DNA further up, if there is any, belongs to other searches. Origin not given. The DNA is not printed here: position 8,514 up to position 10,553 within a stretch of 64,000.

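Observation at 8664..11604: FakA-like fatty-acid kinase and a PlsC-hotdog fusion inside the cluster, with overlapping reading frames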

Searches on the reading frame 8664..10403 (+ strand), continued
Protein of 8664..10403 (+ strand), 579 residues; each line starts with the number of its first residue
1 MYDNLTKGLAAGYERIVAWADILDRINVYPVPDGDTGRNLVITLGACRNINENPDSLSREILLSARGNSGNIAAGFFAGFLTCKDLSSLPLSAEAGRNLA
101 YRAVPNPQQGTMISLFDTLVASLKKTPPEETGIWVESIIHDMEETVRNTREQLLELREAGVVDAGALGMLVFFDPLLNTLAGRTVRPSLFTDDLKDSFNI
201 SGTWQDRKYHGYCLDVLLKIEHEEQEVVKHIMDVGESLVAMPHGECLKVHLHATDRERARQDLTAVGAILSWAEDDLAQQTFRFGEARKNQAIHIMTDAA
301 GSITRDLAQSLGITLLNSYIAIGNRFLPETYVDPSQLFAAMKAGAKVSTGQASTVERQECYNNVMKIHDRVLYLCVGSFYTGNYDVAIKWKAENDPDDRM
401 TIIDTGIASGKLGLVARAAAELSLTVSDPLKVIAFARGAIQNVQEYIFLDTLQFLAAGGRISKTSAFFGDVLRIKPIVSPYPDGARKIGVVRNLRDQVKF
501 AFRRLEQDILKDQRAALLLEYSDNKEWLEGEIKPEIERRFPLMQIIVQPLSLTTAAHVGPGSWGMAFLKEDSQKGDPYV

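Call 38: search_protein_representatives(protein=window:8664-10403:+)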
Query: 579 residues. Proteins with E-value up to 0.001 (for the whole library): 9313; up to 1e-10: 3394; up to 1e-30: 305. The best 150 are listed.
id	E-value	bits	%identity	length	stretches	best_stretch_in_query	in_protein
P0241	1.7e-156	538.5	44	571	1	7-568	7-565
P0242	3.3e-154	530.9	43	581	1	5-570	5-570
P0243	3.8e-154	530.7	45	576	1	8-569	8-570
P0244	6.8e-152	523.2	45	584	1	5-570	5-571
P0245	1.3e-151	522.3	43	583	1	3-570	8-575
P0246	2.3e-149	514.9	46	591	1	2-572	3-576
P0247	2.5e-148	511.5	45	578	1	4-569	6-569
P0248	3.2e-148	511.1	43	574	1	7-570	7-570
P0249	6.2e-143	493.7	41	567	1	5-569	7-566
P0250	6.5e-143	493.6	43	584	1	6-573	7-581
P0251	2.0e-142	492.0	42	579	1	8-569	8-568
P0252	4.6e-142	490.8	43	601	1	9-568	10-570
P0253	5.3e-141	487.3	43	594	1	7-570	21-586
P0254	5.5e-139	480.6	41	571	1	5-568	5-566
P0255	1.0e-138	479.8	43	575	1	4-569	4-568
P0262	3.0e-133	461.7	41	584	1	1-567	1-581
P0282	1.7e-119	416.3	46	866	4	396-568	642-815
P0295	9.7e-104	364.3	35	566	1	4-567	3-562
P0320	5.4e-68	246.3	33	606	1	15-567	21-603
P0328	1.7e-58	214.9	30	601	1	3-566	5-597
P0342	6.8e-47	176.6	27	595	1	9-567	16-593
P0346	3.7e-45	170.9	25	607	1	9-568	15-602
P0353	3.3e-43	164.5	27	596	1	15-571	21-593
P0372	5.9e-40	153.7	25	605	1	4-568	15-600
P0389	2.4e-37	145.1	29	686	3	292-567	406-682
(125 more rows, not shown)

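Call 39: search_protein_families(library=pfam, proteins=[P0241, P0262, P0295, P0320, P0328, P0342, P0346, P0372, P0282, P0389], max_evalue=0.001)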
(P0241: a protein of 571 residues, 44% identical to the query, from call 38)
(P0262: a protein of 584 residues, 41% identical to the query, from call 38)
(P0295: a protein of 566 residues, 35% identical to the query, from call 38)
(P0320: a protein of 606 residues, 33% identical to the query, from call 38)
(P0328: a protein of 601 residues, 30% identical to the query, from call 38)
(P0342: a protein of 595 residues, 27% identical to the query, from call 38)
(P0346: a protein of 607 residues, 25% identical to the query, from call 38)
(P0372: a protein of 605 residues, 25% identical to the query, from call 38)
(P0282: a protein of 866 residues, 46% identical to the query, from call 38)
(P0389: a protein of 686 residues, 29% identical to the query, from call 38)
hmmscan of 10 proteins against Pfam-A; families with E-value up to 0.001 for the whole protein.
P0241 (571 aa): 3 families
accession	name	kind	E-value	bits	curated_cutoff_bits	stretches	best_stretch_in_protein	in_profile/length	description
PF02645.21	DegV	-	8e-39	134.1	27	1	292-565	2-278/280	Uncharacterised protein, DegV family COG1307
PF02734.22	Dak2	-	4.9e-18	66.1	27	1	30-177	1-173/174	DAK2 domain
PF21645.3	FakA-like_M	-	8e-11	42.1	24.9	1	211-281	3-78/80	Fatty acid kinase subunit A-like, middle domain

P0262 (584 aa): 3 families
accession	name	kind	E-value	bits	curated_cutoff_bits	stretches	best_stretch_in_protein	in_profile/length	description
PF02645.21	DegV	-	2.6e-38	132.4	27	1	308-582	3-278/280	Uncharacterised protein, DegV family COG1307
PF02734.22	Dak2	-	1.7e-14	54.5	27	1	30-181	1-172/174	DAK2 domain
PF21645.3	FakA-like_M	-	1.1e-09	38.4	24.9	1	226-295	3-78/80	Fatty acid kinase subunit A-like, middle domain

P0295 (566 aa): 3 families
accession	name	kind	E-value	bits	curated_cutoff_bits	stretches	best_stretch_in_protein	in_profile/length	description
PF02645.21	DegV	-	1.2e-34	120.4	27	1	290-563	2-278/280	Uncharacterised protein, DegV family COG1307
PF02734.22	Dak2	-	2.1e-08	34.7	27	1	29-172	1-172/174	DAK2 domain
PF21645.3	FakA-like_M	-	6.5e-06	26.3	24.9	1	209-275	5-75/80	Fatty acid kinase subunit A-like, middle domain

P0320 (606 aa): 3 families
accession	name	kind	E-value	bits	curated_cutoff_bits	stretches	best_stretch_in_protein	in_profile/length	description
PF02645.21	DegV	-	4.9e-45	154.5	27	1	329-603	1-277/280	Uncharacterised protein, DegV family COG1307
PF02734.22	Dak2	-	3.1e-28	99.3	27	1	36-197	1-172/174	DAK2 domain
PF21645.3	FakA-like_M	-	3.7e-13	49.5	24.9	1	245-313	2-75/80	Fatty acid kinase subunit A-like, middle domain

P0328 (601 aa): 3 families
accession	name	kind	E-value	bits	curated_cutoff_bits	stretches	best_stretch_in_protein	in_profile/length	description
PF02645.21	DegV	-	1.1e-45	156.6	27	1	327-598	2-277/280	Uncharacterised protein, DegV family COG1307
PF02734.22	Dak2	-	1.1e-23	84.4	27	1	32-188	1-172/174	DAK2 domain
PF21645.3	FakA-like_M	-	1.5e-13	50.8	24.9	1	240-307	3-75/80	Fatty acid kinase subunit A-like, middle domain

P0342 (595 aa): 4 families
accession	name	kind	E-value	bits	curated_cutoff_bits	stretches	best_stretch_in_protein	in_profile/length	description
PF02645.21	DegV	-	1.1e-80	271.4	27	1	319-594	2-278/280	Uncharacterised protein, DegV family COG1307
PF02734.22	Dak2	-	3.7e-30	105.5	27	1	37-202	1-173/174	DAK2 domain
PF21645.3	FakA-like_M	-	8e-22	77.3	24.9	1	235-308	1-77/80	Fatty acid kinase subunit A-like, middle domain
PF13684.11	FakA-like_C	-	2.5e-07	30.7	23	1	387-574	36-194/216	Fatty acid kinase subunit A-like, C-terminal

P0346 (607 aa): 3 families
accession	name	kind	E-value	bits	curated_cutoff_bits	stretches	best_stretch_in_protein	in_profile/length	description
PF02645.21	DegV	-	3.5e-79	266.5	27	1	327-602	2-278/280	Uncharacterised protein, DegV family COG1307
PF02734.22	Dak2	-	6.9e-35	120.9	27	1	36-201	1-173/174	DAK2 domain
PF21645.3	FakA-like_M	-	5.5e-20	71.4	24.9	1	235-309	1-78/80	Fatty acid kinase subunit A-like, middle domain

P0372 (605 aa): 4 families
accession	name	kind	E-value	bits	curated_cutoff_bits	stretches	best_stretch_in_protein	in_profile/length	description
PF02645.21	DegV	-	4.4e-69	233.3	27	1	323-601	1-279/280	Uncharacterised protein, DegV family COG1307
PF02734.22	Dak2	-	1.7e-34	119.7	27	1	41-208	1-173/174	DAK2 domain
PF21645.3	FakA-like_M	-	9.2e-22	77.1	24.9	1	241-315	1-78/80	Fatty acid kinase subunit A-like, middle domain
PF13684.11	FakA-like_C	-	0.00016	21.5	23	1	381-574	28-197/216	Fatty acid kinase subunit A-like, C-terminal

P0282 (866 aa): 4 families
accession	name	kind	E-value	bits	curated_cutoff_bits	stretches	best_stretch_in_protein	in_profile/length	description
PF02645.21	DegV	-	8e-36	124.2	27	1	495-816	2-279/280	Uncharacterised protein, DegV family COG1307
PF02734.22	Dak2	-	1.4e-11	45.1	27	1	117-237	36-172/174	DAK2 domain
PF21645.3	FakA-like_M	-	2e-08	34.4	24.9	1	423-483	17-77/80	Fatty acid kinase subunit A-like, middle domain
PF01744.25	GLTT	-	4.2e-07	30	21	1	65-89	4-28/28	GLTT repeat (6 copies)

P0389 (686 aa): 3 families
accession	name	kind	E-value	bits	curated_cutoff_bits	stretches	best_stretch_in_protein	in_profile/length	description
PF02645.21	DegV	-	5.8e-59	200.1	27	1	406-683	1-278/280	Uncharacterised protein, DegV family COG1307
PF02734.22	Dak2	-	1.1e-33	117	27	1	39-203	1-173/174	DAK2 domain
PF21645.3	FakA-like_M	-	9.5e-16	57.8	24.9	1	297-368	3-77/80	Fatty acid kinase subunit A-like, middle domain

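Call 41: find_related_loci(query=A2, collection=genome_contigs, flank=10000)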
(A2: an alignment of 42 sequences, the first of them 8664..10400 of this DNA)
Query A2 (579 aa) in genome_contigs; peptide patterns used: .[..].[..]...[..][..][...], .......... (x = any residue, [..] = any of these).
599 stretches matched a pattern (row limit reached: there are more); 454 encode a relative of the query (tblastn E <= 1e-3); the best 80 are kept; 80 distinct loci.
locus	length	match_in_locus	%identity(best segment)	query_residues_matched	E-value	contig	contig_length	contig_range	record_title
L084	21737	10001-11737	92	1-579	0e+0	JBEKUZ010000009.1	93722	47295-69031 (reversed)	MAG: Thermodesulfobacteriota bacterium isolate SPRUCE 593 SPRUCE_593_9, whole genome shotgun sequence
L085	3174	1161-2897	89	1-579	0e+0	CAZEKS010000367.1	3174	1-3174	MAG TPA_asm: uncultured Syntrophaceae bacterium isolate binchicken_co189_49 genome assembly, contig: NODE_47785_length_3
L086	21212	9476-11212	87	1-579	0e+0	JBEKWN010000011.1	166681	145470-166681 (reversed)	MAG: Thermodesulfobacteriota bacterium isolate SPRUCE 629 SPRUCE_629_11, whole genome shotgun sequence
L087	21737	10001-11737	84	1-579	0e+0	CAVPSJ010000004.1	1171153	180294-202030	MAG: uncultured delta proteobacterium isolate MFD10007.bin.2.36 genome assembly, contig: contig_21858, whole genome shot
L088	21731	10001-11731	71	1-576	0e+0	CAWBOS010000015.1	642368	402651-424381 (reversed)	MAG: uncultured delta proteobacterium isolate MFD01299.bin.3.111 genome assembly, contig: contig_8391, whole genome shot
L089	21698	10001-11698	71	5-570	0e+0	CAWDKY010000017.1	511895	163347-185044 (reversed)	MAG: uncultured delta proteobacterium isolate MFD04492.bin.2.115 genome assembly, contig: contig_2604, whole genome shot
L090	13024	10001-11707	70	1-568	0e+0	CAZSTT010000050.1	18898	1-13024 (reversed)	MAG TPA_asm: uncultured Thermodesulfobacteriota bacterium isolate SRP302447_co1_800 genome assembly, contig: NODE_7777_l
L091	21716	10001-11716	70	5-576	0e+0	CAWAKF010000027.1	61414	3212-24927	MAG: uncultured delta proteobacterium isolate MFD02416.bin.2.107 genome assembly, contig: contig_58547, whole genome sho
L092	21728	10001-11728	70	1-576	0e+0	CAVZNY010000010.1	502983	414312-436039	MAG: uncultured delta proteobacterium isolate MFD02979.bin.2.8 genome assembly, contig: contig_19684, whole genome shotg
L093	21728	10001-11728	66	1-576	0e+0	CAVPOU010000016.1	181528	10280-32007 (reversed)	MAG: uncultured delta proteobacterium isolate MFD00032.bin.1.150 genome assembly, contig: contig_36268, whole genome sho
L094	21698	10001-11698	69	5-570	0e+0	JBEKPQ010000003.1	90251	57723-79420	MAG: Thermodesulfobacteriota bacterium isolate SPRUCE 468 SPRUCE_468_3, whole genome shotgun sequence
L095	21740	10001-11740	69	1-579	0e+0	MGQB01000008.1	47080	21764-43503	MAG: Deltaproteobacteria bacterium RBG_13_43_22 RBG_13_scaffold_139, whole genome shotgun sequence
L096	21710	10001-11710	55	1-570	0e+0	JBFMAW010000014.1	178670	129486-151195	MAG: Thermodesulfobacteriota bacterium isolate MAG148 MAG148_14, whole genome shotgun sequence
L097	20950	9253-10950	50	1-568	0e+0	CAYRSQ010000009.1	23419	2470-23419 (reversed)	MAG TPA_asm: uncultured archaeon isolate SRP178699_co1_573 genome assembly, contig: NODE_2520_length_23419_cov_4.991568,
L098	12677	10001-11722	48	1-574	0e+0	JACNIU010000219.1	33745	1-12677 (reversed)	MAG: Desulfobacterales bacterium isolate NIOZ-UU19 NIOZ-UU_NODE_1376_length_33745_cov_17.4443, whole genome shotgun sequ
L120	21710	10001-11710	48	1-571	1e-178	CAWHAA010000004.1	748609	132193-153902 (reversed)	MAG: uncultured Spirochaetota bacterium isolate MFD04716.bin.2.40 genome assembly, contig: contig_13388, whole genome sh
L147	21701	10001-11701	47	1-569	3e-175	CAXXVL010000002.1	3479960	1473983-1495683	MAG: Smithellaceae bacterium isolate ea3e3a57-e723-42e2-b213-d72c633126af genome assembly, contig: contig_2, whole genom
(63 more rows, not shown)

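Call 50: list_cluster_members(proteins=[P0342, P0346, P0372, P0320, P0328, P0389, P0241, P0262, P0295, P0353])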
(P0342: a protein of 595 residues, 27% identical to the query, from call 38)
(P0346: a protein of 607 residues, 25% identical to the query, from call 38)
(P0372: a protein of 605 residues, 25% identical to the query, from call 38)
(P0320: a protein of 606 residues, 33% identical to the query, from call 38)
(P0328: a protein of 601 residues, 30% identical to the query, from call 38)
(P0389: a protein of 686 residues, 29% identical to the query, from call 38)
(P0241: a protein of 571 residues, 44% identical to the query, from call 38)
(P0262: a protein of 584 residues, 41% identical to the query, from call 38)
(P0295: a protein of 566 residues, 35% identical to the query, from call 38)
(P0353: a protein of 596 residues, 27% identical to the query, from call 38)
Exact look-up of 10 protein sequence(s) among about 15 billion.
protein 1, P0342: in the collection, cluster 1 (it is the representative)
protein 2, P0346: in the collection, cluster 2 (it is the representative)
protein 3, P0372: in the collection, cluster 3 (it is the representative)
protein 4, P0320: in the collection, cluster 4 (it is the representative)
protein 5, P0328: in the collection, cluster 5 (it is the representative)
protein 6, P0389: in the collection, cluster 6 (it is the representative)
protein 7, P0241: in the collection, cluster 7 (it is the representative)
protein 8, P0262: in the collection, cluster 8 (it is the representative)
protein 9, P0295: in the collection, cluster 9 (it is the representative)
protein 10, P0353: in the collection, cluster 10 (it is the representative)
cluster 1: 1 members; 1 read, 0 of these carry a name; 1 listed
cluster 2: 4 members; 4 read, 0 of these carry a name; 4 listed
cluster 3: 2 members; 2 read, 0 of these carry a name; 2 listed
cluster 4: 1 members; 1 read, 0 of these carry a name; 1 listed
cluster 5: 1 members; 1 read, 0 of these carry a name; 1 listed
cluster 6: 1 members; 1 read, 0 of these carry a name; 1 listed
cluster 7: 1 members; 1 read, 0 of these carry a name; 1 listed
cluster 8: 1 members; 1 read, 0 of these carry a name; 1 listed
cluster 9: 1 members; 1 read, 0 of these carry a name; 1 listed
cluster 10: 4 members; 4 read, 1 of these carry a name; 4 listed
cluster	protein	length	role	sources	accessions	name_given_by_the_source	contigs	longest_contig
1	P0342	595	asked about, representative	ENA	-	-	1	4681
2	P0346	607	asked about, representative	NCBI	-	-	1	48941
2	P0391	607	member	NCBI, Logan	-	-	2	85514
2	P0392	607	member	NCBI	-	-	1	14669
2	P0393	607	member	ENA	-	-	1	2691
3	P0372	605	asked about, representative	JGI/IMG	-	-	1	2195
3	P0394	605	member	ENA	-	-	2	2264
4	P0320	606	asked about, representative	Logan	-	-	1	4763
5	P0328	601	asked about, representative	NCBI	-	-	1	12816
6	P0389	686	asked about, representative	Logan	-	-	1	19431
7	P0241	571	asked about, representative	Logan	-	-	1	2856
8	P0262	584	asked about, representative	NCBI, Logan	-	-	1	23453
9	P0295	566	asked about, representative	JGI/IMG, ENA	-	-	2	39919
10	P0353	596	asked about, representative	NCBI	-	-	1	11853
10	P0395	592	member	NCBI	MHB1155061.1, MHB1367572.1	MAG: DegV family protein [Eubacteriales bacterium]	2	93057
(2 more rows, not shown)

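Call 51: find_encoding_contigs(protein=P0391, flank=8000, max_places=2)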
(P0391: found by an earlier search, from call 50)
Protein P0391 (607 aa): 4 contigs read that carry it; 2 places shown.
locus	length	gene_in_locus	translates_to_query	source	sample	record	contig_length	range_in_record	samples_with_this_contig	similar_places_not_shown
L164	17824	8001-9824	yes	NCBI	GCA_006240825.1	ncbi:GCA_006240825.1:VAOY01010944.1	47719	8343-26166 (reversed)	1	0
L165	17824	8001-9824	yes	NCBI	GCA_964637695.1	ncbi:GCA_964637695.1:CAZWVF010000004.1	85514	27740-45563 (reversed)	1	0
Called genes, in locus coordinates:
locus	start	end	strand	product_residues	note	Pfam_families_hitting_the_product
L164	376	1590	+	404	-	PF03706:LPG_synthase_TM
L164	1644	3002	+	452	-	PF01590:GAF, PF13185:GAF_2, PF13492:GAF_3, PF13487:HD_5, PF01966:HD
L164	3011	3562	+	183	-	PF01923:Cob_adeno_trans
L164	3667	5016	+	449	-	-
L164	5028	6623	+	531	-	-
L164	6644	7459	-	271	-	PF04028:DUF374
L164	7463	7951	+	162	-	PF13429:TPR_15 (faint), PF07719:TPR_2 (faint), PF13424:TPR_12, PF13432:TPR_16 (weak), PF00515:TPR_1 (weak), PF13181:TPR_8 (weak), PF13424:TPR_12 (weak), PF00515:TPR_1 (weak), +8 more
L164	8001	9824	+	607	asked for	PF02734:Dak2, PF21645:FakA-like_M, PF02645:DegV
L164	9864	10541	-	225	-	PF00753:Lactamase_B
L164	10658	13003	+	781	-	PF00512:HisKA, PF02518:HATPase_c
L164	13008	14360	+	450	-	PF00072:Response_reg, PF00158:Sigma54_activat, PF14532:Sigma54_activ_2, PF07724:AAA_2 (weak), PF07728:AAA_5 (weak), PF25601:AAA_lid_14, PF02954:HTH_8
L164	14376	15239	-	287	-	PF02811:PHP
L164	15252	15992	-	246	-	PF01209:Ubie_methyltran, PF13489:Methyltransf_23, PF13847:Methyltransf_31, PF08241:Methyltransf_11, PF08242:Methyltransf_12, PF13649:Methyltransf_25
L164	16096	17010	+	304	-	PF16881:LIAS_N, PF04055:Radical_SAM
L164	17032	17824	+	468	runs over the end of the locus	PF00890:FAD_binding_2 (faint), PF01134:GIDA (weak), PF01494:FAD_binding_3 (faint), PF03486:HI0933_like (faint), PF07992:Pyr_redox_2, PF12831:FAD_oxidored (faint), PF00070:Pyr_redox, PF02852:Pyr_redox_dim, +2 more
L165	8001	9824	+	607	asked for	PF02734:Dak2, PF21645:FakA-like_M, PF02645:DegV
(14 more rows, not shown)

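Call 52: find_encoding_contigs(protein=P0395, flank=8000, max_places=2)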
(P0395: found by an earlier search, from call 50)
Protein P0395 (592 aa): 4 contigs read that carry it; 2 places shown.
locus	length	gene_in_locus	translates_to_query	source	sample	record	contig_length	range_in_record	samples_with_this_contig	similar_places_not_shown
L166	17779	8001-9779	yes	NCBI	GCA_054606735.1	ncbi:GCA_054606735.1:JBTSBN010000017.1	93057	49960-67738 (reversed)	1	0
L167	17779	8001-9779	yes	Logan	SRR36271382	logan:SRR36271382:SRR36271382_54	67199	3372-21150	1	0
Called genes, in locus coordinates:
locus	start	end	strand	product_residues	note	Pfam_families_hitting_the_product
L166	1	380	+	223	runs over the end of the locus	PF25084:LbH_EIF2B, PF00132:Hexapep (faint), PF25087:GMPPB_C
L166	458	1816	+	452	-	PF02878:PGM_PMM_I, PF02879:PGM_PMM_II, PF02880:PGM_PMM_III, PF00408:PGM_PMM_IV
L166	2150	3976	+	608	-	PF13522:GATase_6, PF13537:GATase_7, PF01380:SIS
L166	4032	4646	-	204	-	-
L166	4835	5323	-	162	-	PF22043:DUF6935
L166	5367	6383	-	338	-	-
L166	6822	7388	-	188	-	-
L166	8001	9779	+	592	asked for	PF02734:Dak2, PF21645:FakA-like_M, PF02645:DegV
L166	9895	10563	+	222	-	PF06966:DUF1295, PF02544:Steroid_dh (weak)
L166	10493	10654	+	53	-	PF06966:DUF1295 (weak)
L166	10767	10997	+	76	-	-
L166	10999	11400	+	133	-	PF09945:DUF2177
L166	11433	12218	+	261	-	PF18761:Heliorhodopsin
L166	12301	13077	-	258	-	-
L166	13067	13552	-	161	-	PF04542:Sigma70_r2, PF08281:Sigma70_r4_2, PF04545:Sigma70_r4 (weak)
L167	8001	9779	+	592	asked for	PF02734:Dak2, PF21645:FakA-like_M, PF02645:DegV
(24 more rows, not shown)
